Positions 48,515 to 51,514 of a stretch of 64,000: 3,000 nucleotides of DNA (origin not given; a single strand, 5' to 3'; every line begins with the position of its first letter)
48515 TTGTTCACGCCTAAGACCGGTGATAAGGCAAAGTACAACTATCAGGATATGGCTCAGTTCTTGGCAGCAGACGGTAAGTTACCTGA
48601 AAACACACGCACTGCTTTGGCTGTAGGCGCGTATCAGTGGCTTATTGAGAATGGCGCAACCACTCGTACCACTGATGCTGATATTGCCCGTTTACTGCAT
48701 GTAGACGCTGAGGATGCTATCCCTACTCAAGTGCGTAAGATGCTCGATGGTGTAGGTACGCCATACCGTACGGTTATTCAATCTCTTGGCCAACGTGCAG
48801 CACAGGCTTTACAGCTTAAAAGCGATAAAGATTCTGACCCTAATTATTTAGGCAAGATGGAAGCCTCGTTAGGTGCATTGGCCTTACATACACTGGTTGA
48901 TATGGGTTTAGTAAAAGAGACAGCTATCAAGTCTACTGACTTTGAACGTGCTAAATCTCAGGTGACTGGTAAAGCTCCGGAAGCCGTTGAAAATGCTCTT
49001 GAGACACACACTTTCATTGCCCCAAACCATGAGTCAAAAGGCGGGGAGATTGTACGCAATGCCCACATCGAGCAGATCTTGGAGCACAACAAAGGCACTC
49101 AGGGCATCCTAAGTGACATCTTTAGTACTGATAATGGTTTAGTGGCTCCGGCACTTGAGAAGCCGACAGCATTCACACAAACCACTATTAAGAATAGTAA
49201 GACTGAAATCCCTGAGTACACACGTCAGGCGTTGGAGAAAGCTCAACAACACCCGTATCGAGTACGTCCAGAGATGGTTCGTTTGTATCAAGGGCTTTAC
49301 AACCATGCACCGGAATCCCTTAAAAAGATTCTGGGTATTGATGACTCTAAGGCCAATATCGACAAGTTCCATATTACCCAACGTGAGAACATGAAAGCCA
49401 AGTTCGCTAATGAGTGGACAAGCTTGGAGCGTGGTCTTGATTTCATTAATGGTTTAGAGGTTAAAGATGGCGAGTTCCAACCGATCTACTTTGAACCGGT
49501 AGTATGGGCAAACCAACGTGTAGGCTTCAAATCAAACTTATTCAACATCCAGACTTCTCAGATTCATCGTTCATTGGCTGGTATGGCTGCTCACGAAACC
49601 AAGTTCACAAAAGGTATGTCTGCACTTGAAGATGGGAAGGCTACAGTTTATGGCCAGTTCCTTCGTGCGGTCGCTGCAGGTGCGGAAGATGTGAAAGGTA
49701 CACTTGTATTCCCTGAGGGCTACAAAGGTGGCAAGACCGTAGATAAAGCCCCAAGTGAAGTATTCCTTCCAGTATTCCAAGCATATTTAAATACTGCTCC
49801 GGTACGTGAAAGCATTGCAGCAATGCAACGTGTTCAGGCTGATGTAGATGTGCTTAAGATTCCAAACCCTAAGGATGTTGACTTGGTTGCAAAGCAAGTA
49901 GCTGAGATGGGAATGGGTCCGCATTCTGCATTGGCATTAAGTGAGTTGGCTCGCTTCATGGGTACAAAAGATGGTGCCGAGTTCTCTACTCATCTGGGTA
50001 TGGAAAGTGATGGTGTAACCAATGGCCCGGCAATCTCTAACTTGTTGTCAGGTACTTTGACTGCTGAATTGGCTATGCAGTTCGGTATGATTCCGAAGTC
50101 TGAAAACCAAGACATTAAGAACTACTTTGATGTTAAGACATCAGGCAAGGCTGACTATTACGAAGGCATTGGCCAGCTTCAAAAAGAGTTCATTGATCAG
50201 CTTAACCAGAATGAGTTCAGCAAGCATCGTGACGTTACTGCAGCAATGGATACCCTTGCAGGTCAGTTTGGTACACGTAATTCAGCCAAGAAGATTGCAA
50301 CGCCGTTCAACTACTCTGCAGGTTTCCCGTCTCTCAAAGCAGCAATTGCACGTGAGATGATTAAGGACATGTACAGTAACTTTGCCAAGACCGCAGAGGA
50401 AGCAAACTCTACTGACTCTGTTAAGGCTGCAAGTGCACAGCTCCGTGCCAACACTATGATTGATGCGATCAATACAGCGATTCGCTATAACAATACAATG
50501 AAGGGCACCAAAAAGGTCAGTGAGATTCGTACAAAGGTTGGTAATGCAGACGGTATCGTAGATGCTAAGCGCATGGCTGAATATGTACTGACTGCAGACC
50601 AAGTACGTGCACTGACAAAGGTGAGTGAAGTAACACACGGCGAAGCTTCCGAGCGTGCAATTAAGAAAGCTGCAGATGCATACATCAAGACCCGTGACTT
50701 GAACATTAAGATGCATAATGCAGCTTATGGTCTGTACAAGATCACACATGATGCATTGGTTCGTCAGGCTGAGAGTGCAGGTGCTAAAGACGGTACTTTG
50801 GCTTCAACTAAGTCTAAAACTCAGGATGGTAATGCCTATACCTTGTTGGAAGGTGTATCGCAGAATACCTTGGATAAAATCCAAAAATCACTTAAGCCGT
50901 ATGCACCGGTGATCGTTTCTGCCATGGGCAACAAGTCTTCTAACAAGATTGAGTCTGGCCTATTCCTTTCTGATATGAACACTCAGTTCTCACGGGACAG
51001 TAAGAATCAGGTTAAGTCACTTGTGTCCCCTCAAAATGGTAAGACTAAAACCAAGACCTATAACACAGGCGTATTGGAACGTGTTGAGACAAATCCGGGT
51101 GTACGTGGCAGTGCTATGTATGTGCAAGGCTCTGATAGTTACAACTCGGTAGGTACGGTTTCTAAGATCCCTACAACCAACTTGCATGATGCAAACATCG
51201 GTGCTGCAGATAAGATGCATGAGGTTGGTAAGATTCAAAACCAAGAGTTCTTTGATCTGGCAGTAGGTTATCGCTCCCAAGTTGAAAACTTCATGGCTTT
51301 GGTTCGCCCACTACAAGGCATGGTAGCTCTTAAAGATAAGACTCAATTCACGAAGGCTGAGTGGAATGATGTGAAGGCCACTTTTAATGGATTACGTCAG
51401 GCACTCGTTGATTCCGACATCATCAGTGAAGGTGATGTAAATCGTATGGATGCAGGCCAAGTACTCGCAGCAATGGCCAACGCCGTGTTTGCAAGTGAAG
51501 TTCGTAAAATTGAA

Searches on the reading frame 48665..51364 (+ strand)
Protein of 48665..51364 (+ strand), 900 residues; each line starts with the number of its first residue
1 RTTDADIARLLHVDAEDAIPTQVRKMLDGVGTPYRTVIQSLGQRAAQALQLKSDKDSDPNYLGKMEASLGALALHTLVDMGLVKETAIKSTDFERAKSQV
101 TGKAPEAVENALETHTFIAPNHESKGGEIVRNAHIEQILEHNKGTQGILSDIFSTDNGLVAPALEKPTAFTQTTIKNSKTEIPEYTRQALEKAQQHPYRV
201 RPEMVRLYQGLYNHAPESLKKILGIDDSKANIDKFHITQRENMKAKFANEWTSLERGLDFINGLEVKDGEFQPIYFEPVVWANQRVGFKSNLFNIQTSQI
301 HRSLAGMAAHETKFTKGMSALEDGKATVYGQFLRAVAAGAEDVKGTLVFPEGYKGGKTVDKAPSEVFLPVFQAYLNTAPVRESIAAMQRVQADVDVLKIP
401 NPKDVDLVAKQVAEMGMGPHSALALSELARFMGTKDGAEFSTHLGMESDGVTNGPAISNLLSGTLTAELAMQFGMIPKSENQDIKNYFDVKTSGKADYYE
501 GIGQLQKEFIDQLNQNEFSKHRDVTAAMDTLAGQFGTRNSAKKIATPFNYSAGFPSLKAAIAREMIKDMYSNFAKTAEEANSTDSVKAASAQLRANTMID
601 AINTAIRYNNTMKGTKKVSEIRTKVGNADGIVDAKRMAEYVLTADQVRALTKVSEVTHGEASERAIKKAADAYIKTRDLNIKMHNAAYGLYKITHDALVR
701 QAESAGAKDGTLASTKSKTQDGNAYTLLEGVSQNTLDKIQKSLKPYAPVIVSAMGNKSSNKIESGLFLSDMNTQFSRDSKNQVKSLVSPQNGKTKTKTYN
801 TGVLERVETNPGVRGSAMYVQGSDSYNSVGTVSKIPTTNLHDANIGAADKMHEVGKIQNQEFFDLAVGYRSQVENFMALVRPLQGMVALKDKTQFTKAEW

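Call 48: search_dna_similar(query=window:48665-51364:+, collection=plasmids, mode=protein, max_evalue=1e-10, max_rows=30)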
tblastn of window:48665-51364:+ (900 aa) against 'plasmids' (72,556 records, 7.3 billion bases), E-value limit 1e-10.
Records with a match: 1; places in all: 1; records where one place covers at least 80% of the query: 1.
Best place of each record, by identity: <60% 1.
By first word of the organism name: Acinetobacter 1.
By predicted mobility (MOB-suite, as given by PLSDB): non-mobilizable 1.
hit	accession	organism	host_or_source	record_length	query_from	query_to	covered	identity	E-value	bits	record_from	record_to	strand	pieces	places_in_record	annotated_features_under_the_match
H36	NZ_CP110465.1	Acinetobacter baumannii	Homo sapiens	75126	41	892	95%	30.5%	2e-57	330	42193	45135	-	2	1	hypothetical protein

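Call 49: search_dna_similar(query=window:48665-51364:+, collection=phages, mode=protein, max_evalue=1e-10, max_rows=25)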
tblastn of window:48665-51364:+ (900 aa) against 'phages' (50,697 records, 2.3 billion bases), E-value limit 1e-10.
Records with a match: 162; places in all: 162; records where one place covers at least 80% of the query: 146.
Best place of each record, by identity: <60% 162.
By first word of the organism name: Pseudomonas 87; Vibrio 31; Pectobacterium 14; Klebsiella 13; Acinetobacter 7; Enterobacter 2; Kosakonia 2; Photobacterium 2; Salmonella 2; Erwinia 1; and 1 more.
By host as written in the record: Pseudomonas aeruginosa 35; Pseudomonas aeruginosa ATCC 27853 12; Pseudomonas aeruginosa PAO1 11; Vibrio splendidus 8; Vibrio cholerae 7; - 6; Pseudomonas sp. 4; Pectobacterium atrosepticum F41 3; and 46 more.
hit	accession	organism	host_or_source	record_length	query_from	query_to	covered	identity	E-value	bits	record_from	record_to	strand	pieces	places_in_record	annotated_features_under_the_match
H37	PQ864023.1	Enterobacter phage vB_Ecl_SABI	Enterobacter cloacae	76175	3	900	100%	33.2%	6e-127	429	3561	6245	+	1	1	hypothetical protein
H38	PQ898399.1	Enterobacter phage SonariX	Enterobacter cloacae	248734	3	900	100%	33.2%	6e-127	429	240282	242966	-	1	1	hypothetical protein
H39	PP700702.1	Erwinia phage MIF8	Erwinia sp. TAC1.XII.93.8 (de Vries et ...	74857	3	891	99%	32.6%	1e-115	395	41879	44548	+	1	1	virion-associated RNA polymerase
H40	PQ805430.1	Escherichia phage EK8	Escherichia coli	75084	3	900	100%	31.8%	2e-113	389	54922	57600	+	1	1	virion RNA polymerase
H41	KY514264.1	Pectobacterium phage vB_PatP_CB1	Pectobacterium atrosepticum DSM 18077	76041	3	885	98%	32.2%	8e-113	387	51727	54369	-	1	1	virion associated RNA polymerase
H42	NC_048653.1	Pectobacterium phage vB_PatP_CB1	Pectobacterium atrosepticum DSM 18077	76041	3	885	98%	32.2%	8e-113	387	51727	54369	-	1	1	virion RNA polymerase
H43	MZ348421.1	Kosakonia phage Kc283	Kosakonia cowanii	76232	3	885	98%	32.1%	9e-114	390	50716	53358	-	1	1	RNA polymerase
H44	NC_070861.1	Kosakonia phage Kc283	Kosakonia cowanii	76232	3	885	98%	32.1%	9e-114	390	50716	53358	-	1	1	RNA polymerase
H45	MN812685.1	Pectobacterium phage Arno152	Pectobacterium atrosepticum F41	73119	3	885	98%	32.1%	2e-113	389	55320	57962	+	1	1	record has no annotation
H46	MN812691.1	Pectobacterium phage Horatius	Dickeya solani F155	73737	3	885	98%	32.1%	2e-113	389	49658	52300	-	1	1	virion associated RNA polymerase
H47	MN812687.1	Pectobacterium phage Possum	Pectobacterium atrosepticum F41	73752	3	885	98%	32.1%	2e-113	389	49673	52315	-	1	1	virion associated RNA polymerase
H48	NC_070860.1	Pectobacterium phage Possum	Pectobacterium atrosepticum F41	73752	3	885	98%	32.1%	2e-113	389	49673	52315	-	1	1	virion associated RNA polymerase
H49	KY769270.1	Pectobacterium phage phiA41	Pectobacterium wasabiae SCC3193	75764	3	885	98%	32.1%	1e-112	387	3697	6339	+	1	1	hypothetical protein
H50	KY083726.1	Pectobacterium phage A38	Pectobacterium wasabiae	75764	3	885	98%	32.1%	1e-112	387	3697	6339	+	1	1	hypothetical protein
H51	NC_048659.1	Pectobacterium phage phiA41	Pectobacterium wasabiae SCC3193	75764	3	885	98%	32.1%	1e-112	387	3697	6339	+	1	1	virion RNA polymerase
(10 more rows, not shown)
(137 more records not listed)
